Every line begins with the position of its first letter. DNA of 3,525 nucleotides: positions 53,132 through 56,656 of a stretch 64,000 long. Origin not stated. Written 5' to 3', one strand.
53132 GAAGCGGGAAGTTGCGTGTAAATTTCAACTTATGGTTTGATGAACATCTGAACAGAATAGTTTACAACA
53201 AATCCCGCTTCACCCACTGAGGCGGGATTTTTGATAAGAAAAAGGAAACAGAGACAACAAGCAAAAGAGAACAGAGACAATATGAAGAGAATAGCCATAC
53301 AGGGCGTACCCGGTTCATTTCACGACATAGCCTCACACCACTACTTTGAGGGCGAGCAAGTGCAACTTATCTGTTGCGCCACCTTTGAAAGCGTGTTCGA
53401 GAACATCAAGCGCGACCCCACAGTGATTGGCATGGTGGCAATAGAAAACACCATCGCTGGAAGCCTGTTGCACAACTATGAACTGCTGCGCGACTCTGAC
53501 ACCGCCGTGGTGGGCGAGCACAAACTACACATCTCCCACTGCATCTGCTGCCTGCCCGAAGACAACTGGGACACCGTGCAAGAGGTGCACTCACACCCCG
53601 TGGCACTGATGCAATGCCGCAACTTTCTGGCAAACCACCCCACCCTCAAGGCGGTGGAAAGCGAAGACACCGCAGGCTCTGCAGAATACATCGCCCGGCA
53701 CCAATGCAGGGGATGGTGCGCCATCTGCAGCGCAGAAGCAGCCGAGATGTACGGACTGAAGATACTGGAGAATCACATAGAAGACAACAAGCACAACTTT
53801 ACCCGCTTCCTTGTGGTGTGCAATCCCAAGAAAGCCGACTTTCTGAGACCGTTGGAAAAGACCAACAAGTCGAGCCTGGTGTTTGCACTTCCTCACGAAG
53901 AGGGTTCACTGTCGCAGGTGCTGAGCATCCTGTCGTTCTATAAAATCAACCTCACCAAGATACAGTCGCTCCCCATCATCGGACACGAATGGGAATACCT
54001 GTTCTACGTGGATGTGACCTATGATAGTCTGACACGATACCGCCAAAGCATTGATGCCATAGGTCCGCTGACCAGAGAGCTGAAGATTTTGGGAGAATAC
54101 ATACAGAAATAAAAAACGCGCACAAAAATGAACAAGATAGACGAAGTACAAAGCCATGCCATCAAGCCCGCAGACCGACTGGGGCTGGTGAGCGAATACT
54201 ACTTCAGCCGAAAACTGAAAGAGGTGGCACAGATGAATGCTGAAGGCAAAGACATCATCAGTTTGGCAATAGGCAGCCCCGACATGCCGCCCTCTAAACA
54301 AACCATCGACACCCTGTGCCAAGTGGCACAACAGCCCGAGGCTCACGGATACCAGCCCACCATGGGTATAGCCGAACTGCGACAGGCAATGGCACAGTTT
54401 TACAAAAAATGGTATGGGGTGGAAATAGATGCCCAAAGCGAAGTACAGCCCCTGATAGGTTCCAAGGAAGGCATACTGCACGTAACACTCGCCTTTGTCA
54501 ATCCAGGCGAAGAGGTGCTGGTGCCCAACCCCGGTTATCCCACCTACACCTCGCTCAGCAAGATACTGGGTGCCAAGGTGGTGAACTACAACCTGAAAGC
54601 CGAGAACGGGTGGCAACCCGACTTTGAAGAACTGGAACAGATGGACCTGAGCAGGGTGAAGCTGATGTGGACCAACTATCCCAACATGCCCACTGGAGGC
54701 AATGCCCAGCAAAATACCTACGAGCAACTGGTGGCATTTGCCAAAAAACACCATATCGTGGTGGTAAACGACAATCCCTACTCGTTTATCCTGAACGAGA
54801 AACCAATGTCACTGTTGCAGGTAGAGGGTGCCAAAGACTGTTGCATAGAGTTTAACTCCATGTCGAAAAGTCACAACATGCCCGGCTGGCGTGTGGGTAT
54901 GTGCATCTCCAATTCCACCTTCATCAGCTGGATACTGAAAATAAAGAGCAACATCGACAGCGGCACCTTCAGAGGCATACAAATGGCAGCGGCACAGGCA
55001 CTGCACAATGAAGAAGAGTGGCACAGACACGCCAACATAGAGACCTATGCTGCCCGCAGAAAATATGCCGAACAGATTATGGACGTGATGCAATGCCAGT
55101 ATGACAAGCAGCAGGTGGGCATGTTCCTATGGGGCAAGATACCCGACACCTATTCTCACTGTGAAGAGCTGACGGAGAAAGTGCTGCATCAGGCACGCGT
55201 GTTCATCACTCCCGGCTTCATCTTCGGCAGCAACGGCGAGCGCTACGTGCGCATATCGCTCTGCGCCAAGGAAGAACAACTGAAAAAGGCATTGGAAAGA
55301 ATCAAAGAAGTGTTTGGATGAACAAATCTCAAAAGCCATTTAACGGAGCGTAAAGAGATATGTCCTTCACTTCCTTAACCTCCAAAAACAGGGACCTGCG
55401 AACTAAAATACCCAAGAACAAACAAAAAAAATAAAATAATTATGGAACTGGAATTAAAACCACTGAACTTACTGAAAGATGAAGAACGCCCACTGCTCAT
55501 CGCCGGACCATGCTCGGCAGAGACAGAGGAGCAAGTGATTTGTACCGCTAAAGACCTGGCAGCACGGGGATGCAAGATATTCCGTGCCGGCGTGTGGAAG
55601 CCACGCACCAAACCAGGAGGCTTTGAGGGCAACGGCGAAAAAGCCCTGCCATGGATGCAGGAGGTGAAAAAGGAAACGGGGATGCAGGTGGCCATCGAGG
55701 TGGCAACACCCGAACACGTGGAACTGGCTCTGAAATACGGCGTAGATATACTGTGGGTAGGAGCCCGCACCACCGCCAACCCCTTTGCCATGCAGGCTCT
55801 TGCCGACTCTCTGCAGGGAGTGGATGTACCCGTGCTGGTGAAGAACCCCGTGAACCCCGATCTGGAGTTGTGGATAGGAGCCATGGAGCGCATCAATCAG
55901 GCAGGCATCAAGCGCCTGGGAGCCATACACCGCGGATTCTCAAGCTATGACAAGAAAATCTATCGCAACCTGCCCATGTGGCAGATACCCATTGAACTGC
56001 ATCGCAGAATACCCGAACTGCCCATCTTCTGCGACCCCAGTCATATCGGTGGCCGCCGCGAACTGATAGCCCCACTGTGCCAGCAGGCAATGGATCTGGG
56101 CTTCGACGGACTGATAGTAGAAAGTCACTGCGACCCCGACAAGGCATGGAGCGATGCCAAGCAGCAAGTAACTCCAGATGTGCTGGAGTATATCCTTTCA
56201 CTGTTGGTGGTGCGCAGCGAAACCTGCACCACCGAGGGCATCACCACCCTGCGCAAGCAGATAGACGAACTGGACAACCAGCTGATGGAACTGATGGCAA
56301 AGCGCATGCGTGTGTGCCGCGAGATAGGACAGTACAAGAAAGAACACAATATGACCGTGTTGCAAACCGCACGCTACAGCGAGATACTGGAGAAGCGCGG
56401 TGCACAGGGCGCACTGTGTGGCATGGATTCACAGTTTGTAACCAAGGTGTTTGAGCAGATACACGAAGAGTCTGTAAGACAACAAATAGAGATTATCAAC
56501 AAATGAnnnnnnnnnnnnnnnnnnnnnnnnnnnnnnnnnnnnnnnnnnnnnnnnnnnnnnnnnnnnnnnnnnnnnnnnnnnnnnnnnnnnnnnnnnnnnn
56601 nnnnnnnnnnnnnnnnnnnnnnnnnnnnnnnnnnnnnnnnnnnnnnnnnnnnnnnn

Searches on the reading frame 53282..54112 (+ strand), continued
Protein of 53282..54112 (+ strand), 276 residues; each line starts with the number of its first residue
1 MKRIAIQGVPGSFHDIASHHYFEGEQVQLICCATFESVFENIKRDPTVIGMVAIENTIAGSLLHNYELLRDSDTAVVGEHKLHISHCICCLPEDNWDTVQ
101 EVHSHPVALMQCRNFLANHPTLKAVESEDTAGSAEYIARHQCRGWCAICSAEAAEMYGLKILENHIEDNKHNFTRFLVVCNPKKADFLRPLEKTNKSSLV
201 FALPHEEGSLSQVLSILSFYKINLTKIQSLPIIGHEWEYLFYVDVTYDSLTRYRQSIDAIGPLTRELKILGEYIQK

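Call 56: find_homologous_proteins(query=P0124)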
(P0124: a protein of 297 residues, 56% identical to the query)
Query P0124 (297 aa): 7983 proteins with E <= 0.001 among 8000 candidates; the best 120 are listed.
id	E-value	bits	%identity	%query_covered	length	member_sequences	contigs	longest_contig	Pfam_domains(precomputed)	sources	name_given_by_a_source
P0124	4.2e-194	661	100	100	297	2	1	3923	PF00800.24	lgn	-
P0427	2.3e-122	425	68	94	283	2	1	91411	PF00800.24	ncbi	ncbi:MAG: prephenate dehydratase [Bacteroidales bacterium]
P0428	3.8e-121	421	69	93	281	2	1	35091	PF00800.24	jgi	jgi:prephenate dehydratase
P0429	1.6e-120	419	68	95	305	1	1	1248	PF00800.24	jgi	jgi:prephenate dehydratase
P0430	2.1e-120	419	69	93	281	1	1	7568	PF00800.24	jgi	jgi:prephenate dehydratase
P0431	2.7e-120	419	68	93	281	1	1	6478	PF00800.24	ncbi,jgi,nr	ncbi:MAG: prephenate dehydratase [Tannerellaceae bacterium]|jgi:prephenate dehydratase|nr:prephenate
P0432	3.6e-120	418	68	93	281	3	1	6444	PF00800.24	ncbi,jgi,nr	ncbi:MAG: prephenate dehydratase [Tannerellaceae bacterium]|jgi:prephenate dehydratase|nr:prephenate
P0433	5.3e-120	418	67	93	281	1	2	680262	PF00800.24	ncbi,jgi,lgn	-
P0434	5.8e-120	418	68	93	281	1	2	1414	PF00800.24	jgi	jgi:prephenate dehydratase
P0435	3.1e-119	415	66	94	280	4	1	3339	PF00800.24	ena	-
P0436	4.4e-119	415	68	93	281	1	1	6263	PF00800.24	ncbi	-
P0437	1.0e-118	414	68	94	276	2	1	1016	PF00800.24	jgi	jgi:prephenate dehydratase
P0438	1.3e-118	413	67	93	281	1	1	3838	PF00800.24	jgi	jgi:prephenate dehydratase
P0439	1.5e-118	413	67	93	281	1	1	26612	PF00800.24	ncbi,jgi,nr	ncbi:MAG: prephenate dehydratase [Tannerellaceae bacterium]|jgi:prephenate dehydratase|nr:prephenate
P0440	1.7e-118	413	68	93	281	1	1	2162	PF00800.24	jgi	jgi:prephenate dehydratase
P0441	1.9e-118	413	68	93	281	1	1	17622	PF00800.24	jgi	jgi:prephenate dehydratase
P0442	3.1e-118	412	67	93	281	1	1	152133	PF00800.24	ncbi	ncbi:prephenate dehydratase [Parabacteroides sp.]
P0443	3.2e-118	412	68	94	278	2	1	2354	PF00800.24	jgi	jgi:prephenate dehydratase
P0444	3.5e-118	412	66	94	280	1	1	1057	PF00800.24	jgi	jgi:prephenate dehydratase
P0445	3.8e-118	412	67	93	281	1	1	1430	PF00800.24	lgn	-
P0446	4.0e-118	412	68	93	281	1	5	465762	PF00800.24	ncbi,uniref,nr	ncbi:prephenate dehydratase [Parabacteroides sp. PF5-5]|uniref:prephenate dehydratase n=1 Tax=unclas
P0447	4.5e-118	411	68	93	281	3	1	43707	PF00800.24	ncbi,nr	ncbi:MAG: prephenate dehydratase [Tannerellaceae bacterium]|nr:prephenate dehydratase [Tannerellacea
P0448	6.1e-118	411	65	94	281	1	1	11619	PF00800.24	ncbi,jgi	-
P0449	6.4e-118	411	67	93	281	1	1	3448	PF00800.24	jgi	jgi:prephenate dehydratase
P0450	1.0e-117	410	66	93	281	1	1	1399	PF00800.24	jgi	jgi:prephenate dehydratase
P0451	1.3e-117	410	67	93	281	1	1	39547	PF00800.24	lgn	-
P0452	1.4e-117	410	65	94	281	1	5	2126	PF00800.24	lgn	-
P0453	2.2e-117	409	65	94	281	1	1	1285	PF00800.24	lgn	-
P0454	2.4e-117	409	65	93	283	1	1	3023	PF00800.24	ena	-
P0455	2.5e-117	409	67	93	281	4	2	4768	PF00800.24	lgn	-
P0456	2.6e-117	409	66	93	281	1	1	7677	PF00800.24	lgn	-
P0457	2.6e-117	409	65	93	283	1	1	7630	PF00800.24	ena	-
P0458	2.7e-117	409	65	94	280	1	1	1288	PF00800.24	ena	-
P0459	3.3e-117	409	66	94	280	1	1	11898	PF00800.24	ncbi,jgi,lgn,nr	ncbi:MAG: prephenate dehydratase [Tannerella sp.]|jgi:prephenate dehydratase|nr:prephenate dehydrata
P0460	3.8e-117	408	66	93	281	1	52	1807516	PF00800.24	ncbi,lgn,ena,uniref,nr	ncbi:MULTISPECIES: prephenate dehydratase [Parabacteroides]|uniref:prephenate dehydratase n=1 Tax=Pa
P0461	3.9e-117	408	66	93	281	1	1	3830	PF00800.24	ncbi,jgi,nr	ncbi:MAG: prephenate dehydratase [Tannerellaceae bacterium]|jgi:prephenate dehydratase|nr:prephenate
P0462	4.0e-117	408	65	93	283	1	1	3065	PF00800.24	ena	-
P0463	4.1e-117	408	65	93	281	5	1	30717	PF00800.24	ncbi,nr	ncbi:MAG: prephenate dehydratase [Tannerellaceae bacterium]|nr:prephenate dehydratase [Tannerellacea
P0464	4.9e-117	408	65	94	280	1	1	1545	PF00800.24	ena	-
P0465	5.5e-117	408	64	94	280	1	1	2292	PF00800.24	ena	-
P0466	5.5e-117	408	66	93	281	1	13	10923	PF00800.24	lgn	-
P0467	5.6e-117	408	66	93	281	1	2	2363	PF00800.24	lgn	-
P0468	6.2e-117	408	66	93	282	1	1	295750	PF00800.24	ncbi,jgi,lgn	-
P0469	6.3e-117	408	65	94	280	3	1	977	PF00800.24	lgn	-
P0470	6.6e-117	408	67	93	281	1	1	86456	PF00800.24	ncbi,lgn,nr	ncbi:prephenate dehydratase [Bacteroidia bacterium]|nr:prephenate dehydratase [Bacteroidia bacterium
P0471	6.7e-117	408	66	93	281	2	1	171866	PF00800.24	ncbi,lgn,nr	ncbi:MAG: prephenate dehydratase [Tannerellaceae bacterium]|nr:prephenate dehydratase [Tannerellacea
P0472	7.2e-117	407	66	93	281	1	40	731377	PF00800.24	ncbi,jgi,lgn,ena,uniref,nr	ncbi:prephenate dehydratase [uncultured Parabacteroides sp.]|jgi:prephenate dehydratase|uniref:preph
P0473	7.3e-117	407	66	93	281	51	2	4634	PF00800.24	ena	-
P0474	7.5e-117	407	65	94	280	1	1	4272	PF00800.24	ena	-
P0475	7.6e-117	407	64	94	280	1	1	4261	PF00800.24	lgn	-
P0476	7.7e-117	407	64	94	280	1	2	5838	PF00800.24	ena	-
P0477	7.7e-117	407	66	93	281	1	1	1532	PF00800.24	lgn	-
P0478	7.9e-117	407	65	94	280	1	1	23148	PF00800.24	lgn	-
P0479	1.0e-116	407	65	94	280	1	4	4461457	PF00800.24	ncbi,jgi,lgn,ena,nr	ncbi:MAG: prephenate dehydratase [Porphyromonadaceae bacterium]|nr:prephenate dehydratase [unculture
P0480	1.1e-116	407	65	94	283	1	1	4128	PF00800.24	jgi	jgi:prephenate dehydratase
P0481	1.1e-116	407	65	94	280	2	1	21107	PF00800.24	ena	-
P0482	1.1e-116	407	65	94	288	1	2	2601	PF00800.24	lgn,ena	-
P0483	1.2e-116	407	65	93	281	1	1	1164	PF00800.24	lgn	-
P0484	1.2e-116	407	66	93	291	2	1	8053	PF00800.24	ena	-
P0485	1.3e-116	407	65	93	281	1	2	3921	PF00800.24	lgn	-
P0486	1.4e-116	407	66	93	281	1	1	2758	PF00800.24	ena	-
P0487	1.4e-116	406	65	93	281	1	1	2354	PF00800.24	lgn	-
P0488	1.4e-116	406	65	94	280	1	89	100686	PF00800.24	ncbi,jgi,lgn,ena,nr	ncbi:MAG: prephenate dehydratase [Parabacteroides sp.]|nr:prephenate dehydratase [Parabacteroides sp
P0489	1.4e-116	406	65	94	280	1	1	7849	PF00800.24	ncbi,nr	ncbi:MAG: prephenate dehydratase [Tannerellaceae bacterium]|nr:prephenate dehydratase [Tannerellacea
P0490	1.4e-116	406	65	94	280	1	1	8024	PF00800.24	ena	-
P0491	1.5e-116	406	65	94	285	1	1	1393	PF00800.24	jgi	jgi:prephenate dehydratase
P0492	1.5e-116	406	66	94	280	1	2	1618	PF00800.24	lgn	-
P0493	1.5e-116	406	65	94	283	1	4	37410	PF00800.24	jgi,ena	jgi:prephenate dehydratase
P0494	1.5e-116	406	65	94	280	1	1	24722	PF00800.24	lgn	-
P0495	1.6e-116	406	67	93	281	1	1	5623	PF00800.24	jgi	jgi:prephenate dehydratase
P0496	1.6e-116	406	65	94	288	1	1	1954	PF00800.24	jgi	jgi:prephenate dehydratase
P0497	1.6e-116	406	65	94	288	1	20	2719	PF00800.24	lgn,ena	-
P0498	1.6e-116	406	66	93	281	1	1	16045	PF00800.24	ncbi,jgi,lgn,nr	ncbi:MAG: prephenate dehydratase [Tannerellaceae bacterium]|jgi:prephenate dehydratase|nr:prephenate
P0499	1.7e-116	406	67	93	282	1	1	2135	PF00800.24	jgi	jgi:prephenate dehydratase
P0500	1.7e-116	406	65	94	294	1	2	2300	PF00800.24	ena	-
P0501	1.8e-116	406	64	93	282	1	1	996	PF00800.24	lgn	-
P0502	1.9e-116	406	66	93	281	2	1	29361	PF00800.24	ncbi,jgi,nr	ncbi:MAG: prephenate dehydratase [Tannerellaceae bacterium]|jgi:prephenate dehydratase|nr:prephenate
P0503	2.0e-116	406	65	94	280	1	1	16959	PF00800.24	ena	-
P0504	2.0e-116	406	65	94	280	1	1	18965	PF00800.24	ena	-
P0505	2.0e-116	406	65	94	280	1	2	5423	PF00800.24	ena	-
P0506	2.0e-116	406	64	94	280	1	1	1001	PF00800.24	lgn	-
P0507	2.1e-116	406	67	94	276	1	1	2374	PF00800.24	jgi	jgi:prephenate dehydratase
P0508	2.2e-116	406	65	94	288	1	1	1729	PF00800.24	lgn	-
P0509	2.2e-116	406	65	94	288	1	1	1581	PF00800.24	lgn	-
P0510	2.2e-116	406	65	94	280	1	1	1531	PF00800.24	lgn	-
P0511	2.2e-116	406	66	93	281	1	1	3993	PF00800.24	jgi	jgi:prephenate dehydratase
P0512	2.3e-116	406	65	93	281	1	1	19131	PF00800.24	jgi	jgi:prephenate dehydratase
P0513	2.6e-116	406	67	93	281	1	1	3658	PF00800.24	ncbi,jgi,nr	ncbi:MAG: prephenate dehydratase [Tannerella sp.]|jgi:prephenate dehydratase|nr:prephenate dehydrata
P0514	2.7e-116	406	65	94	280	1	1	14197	PF00800.24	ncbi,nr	ncbi:MAG: prephenate dehydratase [Parabacteroides sp.]|nr:prephenate dehydratase [Parabacteroides sp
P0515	2.8e-116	406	65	93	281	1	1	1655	PF00800.24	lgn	-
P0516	2.9e-116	405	65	94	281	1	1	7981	PF00800.24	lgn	-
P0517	2.9e-116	405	66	93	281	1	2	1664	PF00800.24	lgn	-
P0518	3.0e-116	405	67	94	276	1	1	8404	PF00800.24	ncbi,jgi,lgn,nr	ncbi:MAG: prephenate dehydratase [Planctomycetaceae bacterium]|jgi:prephenate dehydratase|nr:prephen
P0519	3.0e-116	405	65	93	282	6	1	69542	PF00800.24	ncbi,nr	ncbi:prephenate dehydratase [Parabacteroides sp. PFB2-10]|nr:prephenate dehydratase [Parabacteroides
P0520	3.0e-116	405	66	93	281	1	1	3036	PF00800.24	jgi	jgi:prephenate dehydratase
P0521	3.2e-116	405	66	94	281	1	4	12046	PF00800.24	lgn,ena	-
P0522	3.2e-116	405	66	93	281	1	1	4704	PF00800.24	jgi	jgi:prephenate dehydratase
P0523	3.3e-116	405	65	93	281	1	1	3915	PF00800.24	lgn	-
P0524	3.6e-116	405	65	93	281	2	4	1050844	PF00800.24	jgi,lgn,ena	-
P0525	3.6e-116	405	65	93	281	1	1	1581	PF00800.24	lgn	-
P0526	3.7e-116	405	66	94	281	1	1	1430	PF00800.24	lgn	-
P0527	3.7e-116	405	65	94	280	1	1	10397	PF00800.24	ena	-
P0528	3.8e-116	405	65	94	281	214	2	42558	PF00800.24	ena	-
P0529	3.9e-116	405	66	94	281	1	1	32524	PF00800.24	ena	-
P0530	4.0e-116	405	66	94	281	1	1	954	PF00800.24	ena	-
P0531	4.1e-116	405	65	94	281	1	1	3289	PF00800.24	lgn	-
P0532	4.2e-116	405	64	94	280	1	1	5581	PF00800.24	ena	-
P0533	4.5e-116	405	64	94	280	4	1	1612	PF00800.24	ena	-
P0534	5.1e-116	405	65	93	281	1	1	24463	PF00800.24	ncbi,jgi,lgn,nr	ncbi:MAG: prephenate dehydratase [Tannerella sp.]|jgi:prephenate dehydratase|nr:prephenate dehydrata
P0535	5.1e-116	405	66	94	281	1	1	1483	PF00800.24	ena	-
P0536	5.2e-116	405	65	94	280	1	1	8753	PF00800.24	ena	-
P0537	5.2e-116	405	65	93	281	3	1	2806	PF00800.24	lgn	-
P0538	5.4e-116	405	65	93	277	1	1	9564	PF00800.24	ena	-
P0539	5.4e-116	405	66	94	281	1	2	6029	PF00800.24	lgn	-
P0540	5.7e-116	404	65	94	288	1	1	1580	PF00800.24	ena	-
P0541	5.7e-116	404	65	94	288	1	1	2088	PF00800.24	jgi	jgi:prephenate dehydratase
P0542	5.8e-116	404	66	93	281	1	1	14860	PF00800.24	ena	-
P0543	5.8e-116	404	66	94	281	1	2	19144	PF00800.24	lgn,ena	-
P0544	5.9e-116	404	66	93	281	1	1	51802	PF00800.24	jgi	jgi:prephenate dehydratase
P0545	6.3e-116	404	65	93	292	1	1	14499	PF00800.24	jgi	jgi:prephenate dehydratase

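Call 57: find_encoding_contigs(protein=P0460, flank=2500, max_places=1)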
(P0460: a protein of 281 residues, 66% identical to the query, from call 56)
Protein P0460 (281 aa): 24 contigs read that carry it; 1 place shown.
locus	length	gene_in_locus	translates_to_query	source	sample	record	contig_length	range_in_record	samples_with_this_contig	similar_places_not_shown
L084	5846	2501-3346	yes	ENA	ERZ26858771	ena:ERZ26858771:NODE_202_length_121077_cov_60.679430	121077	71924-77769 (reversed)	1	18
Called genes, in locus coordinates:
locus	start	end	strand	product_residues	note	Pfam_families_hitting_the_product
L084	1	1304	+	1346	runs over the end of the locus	PF07494:Reg_prop (faint), PF23748:Beta-prop_LRRK2 (faint), PF07495:Y_Y_Y, PF00512:HisKA, PF02518:HATPase_c, PF00072:Response_reg, PF00165:HTH_AraC, PF12833:HTH_18, +2 more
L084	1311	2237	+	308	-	PF00126:HTH_1, PF03466:LysR_substrate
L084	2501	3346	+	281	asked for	PF00800:PDT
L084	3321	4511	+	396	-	PF00155:Aminotran_1_2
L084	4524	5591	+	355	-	PF00793:DAHP_synth_1, PF01817:CM_2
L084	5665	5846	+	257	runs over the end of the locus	PF02153:PDH_N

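Call 58: find_encoding_contigs(protein=P0534, flank=2500, max_places=1)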
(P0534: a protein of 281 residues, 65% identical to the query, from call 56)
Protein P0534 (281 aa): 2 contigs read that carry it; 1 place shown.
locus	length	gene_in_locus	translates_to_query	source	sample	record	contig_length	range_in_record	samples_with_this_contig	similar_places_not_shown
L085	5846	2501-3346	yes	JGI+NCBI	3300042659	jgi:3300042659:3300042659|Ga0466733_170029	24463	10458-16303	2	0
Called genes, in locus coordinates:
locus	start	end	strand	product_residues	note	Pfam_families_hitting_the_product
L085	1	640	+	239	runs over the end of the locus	PF00814:TsaD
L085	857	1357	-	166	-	-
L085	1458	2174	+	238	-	PF00106:adh_short, PF08659:KR, PF23441:SDR, PF13561:adh_short_C2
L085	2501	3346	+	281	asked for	PF00800:PDT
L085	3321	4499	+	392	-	PF00155:Aminotran_1_2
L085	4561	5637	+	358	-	PF00793:DAHP_synth_1, PF01817:CM_2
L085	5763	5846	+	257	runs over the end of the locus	PF02153:PDH_N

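Call 59: find_encoding_contigs(protein=P0124, flank=2500, max_places=1)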
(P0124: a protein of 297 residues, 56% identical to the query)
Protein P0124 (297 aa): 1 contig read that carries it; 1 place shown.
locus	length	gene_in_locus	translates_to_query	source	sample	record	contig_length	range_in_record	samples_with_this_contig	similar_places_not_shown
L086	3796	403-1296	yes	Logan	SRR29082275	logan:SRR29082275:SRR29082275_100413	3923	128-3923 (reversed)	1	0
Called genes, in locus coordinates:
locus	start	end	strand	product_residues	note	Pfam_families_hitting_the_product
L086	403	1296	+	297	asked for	PF00800:PDT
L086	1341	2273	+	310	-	PF02153:PDH_N, PF20463:PDH_C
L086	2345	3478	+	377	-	PF00793:DAHP_synth_1, PF01817:CM_2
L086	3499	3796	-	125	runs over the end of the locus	PF02410:RsfS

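Call 65: find_related_loci(query=A3, collection=metagenome_contigs, flank=1500)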
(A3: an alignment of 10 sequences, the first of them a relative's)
Query A3 (278 aa) in metagenome_contigs; peptide patterns used: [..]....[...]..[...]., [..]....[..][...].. (x = any residue, [..] = any of these).
600 stretches matched a pattern (row limit reached: there are more); 582 encode a relative of the query (tblastn E <= 1e-3); the best 80 are kept; 80 distinct loci.
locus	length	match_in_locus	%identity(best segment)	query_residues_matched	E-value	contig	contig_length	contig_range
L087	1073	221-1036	50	5-274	4e-93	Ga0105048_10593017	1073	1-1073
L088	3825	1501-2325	45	1-273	1e-83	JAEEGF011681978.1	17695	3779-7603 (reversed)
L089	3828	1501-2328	47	5-275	2e-83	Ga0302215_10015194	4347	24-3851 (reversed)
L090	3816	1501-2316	49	5-273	1e-82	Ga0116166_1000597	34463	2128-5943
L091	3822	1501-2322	49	3-273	1e-82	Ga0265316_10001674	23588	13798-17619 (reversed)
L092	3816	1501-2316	48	5-273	1e-82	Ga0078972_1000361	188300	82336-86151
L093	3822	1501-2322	47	5-273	4e-82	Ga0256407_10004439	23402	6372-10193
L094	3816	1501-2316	48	5-271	8e-82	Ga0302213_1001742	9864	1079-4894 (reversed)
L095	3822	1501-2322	48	5-273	1e-81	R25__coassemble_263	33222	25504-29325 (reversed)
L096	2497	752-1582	45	5-276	2e-83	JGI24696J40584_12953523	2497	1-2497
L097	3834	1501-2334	45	5-273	4e-81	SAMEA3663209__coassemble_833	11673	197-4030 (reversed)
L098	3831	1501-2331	48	2-273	5e-81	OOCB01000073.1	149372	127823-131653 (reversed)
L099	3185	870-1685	48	5-273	7e-81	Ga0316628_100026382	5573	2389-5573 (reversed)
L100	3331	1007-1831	49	2-271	7e-81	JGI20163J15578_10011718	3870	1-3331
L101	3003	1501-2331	46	2-273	6e-81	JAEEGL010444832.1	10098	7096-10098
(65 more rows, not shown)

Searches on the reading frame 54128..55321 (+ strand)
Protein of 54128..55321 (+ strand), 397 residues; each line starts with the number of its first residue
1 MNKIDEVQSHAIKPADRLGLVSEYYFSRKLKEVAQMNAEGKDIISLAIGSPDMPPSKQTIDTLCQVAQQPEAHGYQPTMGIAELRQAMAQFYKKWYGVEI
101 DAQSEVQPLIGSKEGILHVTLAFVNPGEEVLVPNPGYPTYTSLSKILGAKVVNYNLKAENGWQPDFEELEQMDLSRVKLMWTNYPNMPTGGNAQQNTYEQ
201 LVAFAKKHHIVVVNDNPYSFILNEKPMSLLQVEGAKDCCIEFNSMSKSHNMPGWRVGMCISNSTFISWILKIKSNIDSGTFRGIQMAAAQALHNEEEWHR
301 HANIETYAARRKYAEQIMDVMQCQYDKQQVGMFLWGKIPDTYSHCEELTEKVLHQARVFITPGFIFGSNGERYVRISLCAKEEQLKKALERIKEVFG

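Call 7: search_protein_families(library=pfam, proteins=[window:54128-55321:+])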
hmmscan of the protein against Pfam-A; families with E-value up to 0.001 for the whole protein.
window:54128-55321:+ (397 aa): 1 family
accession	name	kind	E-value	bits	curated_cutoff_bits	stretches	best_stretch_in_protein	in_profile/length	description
PF00155.27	Aminotran_1_2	-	8.8e-63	213.1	19.7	1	41-392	1-361/361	Aminotransferase class I and II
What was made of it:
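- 54128..55321 (+): Class I/II aminotransferase. PF00155, E 8.8e-63 (call 7).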

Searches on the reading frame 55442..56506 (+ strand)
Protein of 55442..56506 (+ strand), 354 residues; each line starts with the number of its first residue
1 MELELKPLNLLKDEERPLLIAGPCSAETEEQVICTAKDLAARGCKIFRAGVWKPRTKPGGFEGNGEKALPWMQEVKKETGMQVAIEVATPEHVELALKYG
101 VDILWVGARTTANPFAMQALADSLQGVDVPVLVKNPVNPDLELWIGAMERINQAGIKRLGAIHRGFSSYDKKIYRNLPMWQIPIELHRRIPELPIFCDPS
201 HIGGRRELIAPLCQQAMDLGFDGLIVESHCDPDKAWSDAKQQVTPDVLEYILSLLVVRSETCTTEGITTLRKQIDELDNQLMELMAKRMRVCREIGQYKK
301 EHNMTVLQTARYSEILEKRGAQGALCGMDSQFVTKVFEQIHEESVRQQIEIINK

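Call 7: search_protein_families(library=pfam, proteins=[window:55442-56506:+])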
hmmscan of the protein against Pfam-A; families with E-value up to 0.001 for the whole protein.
window:55442-56506:+ (354 aa): 2 families
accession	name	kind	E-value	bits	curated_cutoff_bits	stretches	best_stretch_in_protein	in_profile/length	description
PF00793.26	DAHP_synth_1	-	2.1e-41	142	25.5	1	14-255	15-261/270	DAHP synthetase I family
PF01817.26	CM_2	-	4e-25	88.3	27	1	270-348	1-79/80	Chorismate mutase type II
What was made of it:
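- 55442..56506 (+): DAHP synthase fused to chorismate mutase. PF00793 and PF01817 (call 7).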
